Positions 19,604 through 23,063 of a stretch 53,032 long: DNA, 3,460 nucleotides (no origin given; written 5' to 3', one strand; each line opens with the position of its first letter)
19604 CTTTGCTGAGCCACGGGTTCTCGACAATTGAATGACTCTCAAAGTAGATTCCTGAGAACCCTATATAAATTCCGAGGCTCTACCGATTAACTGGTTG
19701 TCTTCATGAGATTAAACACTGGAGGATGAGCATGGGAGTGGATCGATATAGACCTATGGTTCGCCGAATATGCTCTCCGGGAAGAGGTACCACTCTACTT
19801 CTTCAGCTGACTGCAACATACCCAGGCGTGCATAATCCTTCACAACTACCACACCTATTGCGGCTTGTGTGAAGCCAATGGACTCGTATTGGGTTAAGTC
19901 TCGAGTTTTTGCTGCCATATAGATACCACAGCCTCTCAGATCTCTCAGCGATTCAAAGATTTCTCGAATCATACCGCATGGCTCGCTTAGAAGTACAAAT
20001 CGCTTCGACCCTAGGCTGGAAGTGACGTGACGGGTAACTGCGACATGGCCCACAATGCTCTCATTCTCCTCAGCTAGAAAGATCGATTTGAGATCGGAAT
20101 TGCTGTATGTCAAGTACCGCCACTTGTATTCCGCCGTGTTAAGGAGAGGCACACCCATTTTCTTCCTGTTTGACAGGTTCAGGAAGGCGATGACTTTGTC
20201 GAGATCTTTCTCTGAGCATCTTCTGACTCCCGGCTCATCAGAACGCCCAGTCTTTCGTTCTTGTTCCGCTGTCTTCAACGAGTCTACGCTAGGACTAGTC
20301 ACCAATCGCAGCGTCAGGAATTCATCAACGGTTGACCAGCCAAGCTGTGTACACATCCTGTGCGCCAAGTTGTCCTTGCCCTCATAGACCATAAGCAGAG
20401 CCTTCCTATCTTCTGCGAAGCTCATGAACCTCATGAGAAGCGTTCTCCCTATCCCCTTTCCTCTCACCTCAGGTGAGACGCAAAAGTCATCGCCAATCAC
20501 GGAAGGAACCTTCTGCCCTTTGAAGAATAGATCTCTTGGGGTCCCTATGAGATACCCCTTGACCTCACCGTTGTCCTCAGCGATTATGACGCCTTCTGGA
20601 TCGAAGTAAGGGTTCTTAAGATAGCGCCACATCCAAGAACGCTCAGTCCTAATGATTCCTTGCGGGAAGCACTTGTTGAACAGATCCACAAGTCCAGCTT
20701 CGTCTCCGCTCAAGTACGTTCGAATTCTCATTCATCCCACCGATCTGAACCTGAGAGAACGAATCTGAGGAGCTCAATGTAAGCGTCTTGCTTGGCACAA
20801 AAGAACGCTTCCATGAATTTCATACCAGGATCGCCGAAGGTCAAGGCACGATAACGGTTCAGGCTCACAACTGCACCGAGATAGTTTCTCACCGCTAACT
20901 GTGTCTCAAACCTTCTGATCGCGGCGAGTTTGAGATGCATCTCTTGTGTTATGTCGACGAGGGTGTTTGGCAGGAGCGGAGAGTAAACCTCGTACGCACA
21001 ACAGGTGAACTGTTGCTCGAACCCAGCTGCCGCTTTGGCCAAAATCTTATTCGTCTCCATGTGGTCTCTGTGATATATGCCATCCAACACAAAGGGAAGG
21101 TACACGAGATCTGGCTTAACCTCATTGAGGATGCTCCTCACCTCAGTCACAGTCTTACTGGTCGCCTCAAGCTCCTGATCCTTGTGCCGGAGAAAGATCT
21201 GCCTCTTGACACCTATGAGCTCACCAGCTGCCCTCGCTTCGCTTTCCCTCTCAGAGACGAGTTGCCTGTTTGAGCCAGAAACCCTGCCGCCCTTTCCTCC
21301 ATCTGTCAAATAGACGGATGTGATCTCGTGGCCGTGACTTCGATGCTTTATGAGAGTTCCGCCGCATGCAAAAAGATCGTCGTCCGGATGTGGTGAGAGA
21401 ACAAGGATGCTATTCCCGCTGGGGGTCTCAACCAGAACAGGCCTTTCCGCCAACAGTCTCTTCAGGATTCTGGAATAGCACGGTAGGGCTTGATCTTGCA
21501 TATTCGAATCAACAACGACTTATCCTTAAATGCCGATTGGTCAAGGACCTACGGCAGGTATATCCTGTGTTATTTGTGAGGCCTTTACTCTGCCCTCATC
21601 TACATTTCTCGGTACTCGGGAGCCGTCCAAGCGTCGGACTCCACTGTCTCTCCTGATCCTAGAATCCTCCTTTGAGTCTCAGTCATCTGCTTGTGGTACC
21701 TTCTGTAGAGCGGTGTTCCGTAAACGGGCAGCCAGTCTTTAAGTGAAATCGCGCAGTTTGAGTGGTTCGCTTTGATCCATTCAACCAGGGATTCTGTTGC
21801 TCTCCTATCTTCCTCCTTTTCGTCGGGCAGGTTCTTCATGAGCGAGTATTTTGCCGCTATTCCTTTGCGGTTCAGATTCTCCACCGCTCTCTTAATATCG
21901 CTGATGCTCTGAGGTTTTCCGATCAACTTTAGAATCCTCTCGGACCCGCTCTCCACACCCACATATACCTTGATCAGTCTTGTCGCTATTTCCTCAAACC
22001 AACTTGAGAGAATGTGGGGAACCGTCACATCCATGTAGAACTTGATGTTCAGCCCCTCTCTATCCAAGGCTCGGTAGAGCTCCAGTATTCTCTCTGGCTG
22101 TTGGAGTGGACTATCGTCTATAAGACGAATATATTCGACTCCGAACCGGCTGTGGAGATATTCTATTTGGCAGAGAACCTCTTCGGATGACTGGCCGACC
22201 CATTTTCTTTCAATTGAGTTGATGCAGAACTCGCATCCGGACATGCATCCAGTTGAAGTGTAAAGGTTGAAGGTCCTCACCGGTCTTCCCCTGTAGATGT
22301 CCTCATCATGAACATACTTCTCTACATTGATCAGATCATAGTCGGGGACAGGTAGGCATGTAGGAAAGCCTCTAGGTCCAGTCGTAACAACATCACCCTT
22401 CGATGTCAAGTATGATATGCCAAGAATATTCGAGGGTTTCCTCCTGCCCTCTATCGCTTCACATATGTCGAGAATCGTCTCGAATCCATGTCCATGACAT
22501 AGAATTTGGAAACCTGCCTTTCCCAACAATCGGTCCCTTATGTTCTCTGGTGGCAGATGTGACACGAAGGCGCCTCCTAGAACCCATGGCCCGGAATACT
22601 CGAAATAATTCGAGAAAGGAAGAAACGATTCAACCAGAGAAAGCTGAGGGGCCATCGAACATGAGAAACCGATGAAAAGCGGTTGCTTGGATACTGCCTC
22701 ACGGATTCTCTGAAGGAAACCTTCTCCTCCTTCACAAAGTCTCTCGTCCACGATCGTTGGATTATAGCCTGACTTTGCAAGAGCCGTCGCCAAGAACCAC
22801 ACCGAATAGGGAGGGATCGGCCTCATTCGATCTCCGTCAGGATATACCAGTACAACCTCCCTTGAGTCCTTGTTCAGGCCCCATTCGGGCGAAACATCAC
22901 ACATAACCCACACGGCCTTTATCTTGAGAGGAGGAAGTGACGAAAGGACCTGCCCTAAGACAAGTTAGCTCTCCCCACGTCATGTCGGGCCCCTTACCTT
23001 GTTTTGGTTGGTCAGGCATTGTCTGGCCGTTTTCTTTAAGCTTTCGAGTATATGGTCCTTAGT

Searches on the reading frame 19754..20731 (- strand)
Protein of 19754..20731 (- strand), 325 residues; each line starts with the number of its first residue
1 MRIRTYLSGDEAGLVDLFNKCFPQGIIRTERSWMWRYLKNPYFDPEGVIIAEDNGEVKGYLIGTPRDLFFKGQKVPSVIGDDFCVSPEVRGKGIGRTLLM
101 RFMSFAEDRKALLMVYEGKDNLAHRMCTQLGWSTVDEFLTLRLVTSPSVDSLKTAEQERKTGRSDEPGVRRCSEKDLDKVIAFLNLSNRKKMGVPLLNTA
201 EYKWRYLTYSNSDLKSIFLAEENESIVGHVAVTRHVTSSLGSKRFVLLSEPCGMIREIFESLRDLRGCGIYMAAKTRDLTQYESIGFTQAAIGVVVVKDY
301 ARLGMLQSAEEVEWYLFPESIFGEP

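Call 36: search_protein_families(library=pfam, proteins=[window:19754-20731:-], max_evalue=0.001)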
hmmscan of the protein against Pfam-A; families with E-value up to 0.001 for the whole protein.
window:19754-20731:- (325 aa): 4 families
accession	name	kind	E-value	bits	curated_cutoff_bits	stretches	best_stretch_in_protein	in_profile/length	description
PF13527.13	Acetyltransf_9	-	3.4e-13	50.1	25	1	3-116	2-111/127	Acetyltransferase (GNAT) domain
PF00583.31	Acetyltransf_1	-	1.8e-12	48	20.7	1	15-131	5-115/116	Acetyltransferase (GNAT) family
PF13508.13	Acetyltransf_7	-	1.5e-10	41.7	27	1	46-131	3-81/84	Acetyltransferase (GNAT) domain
PF13673.13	Acetyltransf_10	-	2.3e-05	24.8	23.6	0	82-136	56-111/128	Acetyltransferase (GNAT) domain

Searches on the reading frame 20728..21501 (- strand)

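Call 36: search_protein_families(library=pfam, proteins=[window:20728-21501:-], max_evalue=0.001)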
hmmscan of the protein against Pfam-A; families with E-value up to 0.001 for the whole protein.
window:20728-21501:- (257 aa): 1 family
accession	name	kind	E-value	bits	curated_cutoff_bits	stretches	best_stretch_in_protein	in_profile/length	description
PF02585.22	PIG-L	-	7.3e-30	104.6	28.2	1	33-157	1-128/129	GlcNAc-PI de-N-acetylase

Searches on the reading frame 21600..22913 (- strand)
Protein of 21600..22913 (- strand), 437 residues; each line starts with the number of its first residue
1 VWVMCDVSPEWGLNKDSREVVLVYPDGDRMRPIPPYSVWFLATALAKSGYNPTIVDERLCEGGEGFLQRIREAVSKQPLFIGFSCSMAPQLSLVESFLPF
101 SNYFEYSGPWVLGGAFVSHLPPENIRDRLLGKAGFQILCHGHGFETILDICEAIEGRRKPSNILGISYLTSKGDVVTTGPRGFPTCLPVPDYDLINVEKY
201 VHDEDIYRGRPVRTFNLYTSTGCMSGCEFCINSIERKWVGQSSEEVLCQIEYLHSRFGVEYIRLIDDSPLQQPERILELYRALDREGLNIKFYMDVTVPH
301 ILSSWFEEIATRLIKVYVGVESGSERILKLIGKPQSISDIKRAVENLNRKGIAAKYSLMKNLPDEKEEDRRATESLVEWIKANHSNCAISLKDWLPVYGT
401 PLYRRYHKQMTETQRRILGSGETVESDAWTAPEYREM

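Call 36: search_protein_families(library=pfam, proteins=[window:21600-22913:-], max_evalue=0.001)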
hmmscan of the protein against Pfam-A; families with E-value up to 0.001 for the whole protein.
window:21600-22913:- (437 aa): 1 family
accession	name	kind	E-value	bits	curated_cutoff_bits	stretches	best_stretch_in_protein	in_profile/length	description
PF04055.27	Radical_SAM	-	4.3e-19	69.7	29.5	1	219-374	3-163/166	Radical SAM superfamily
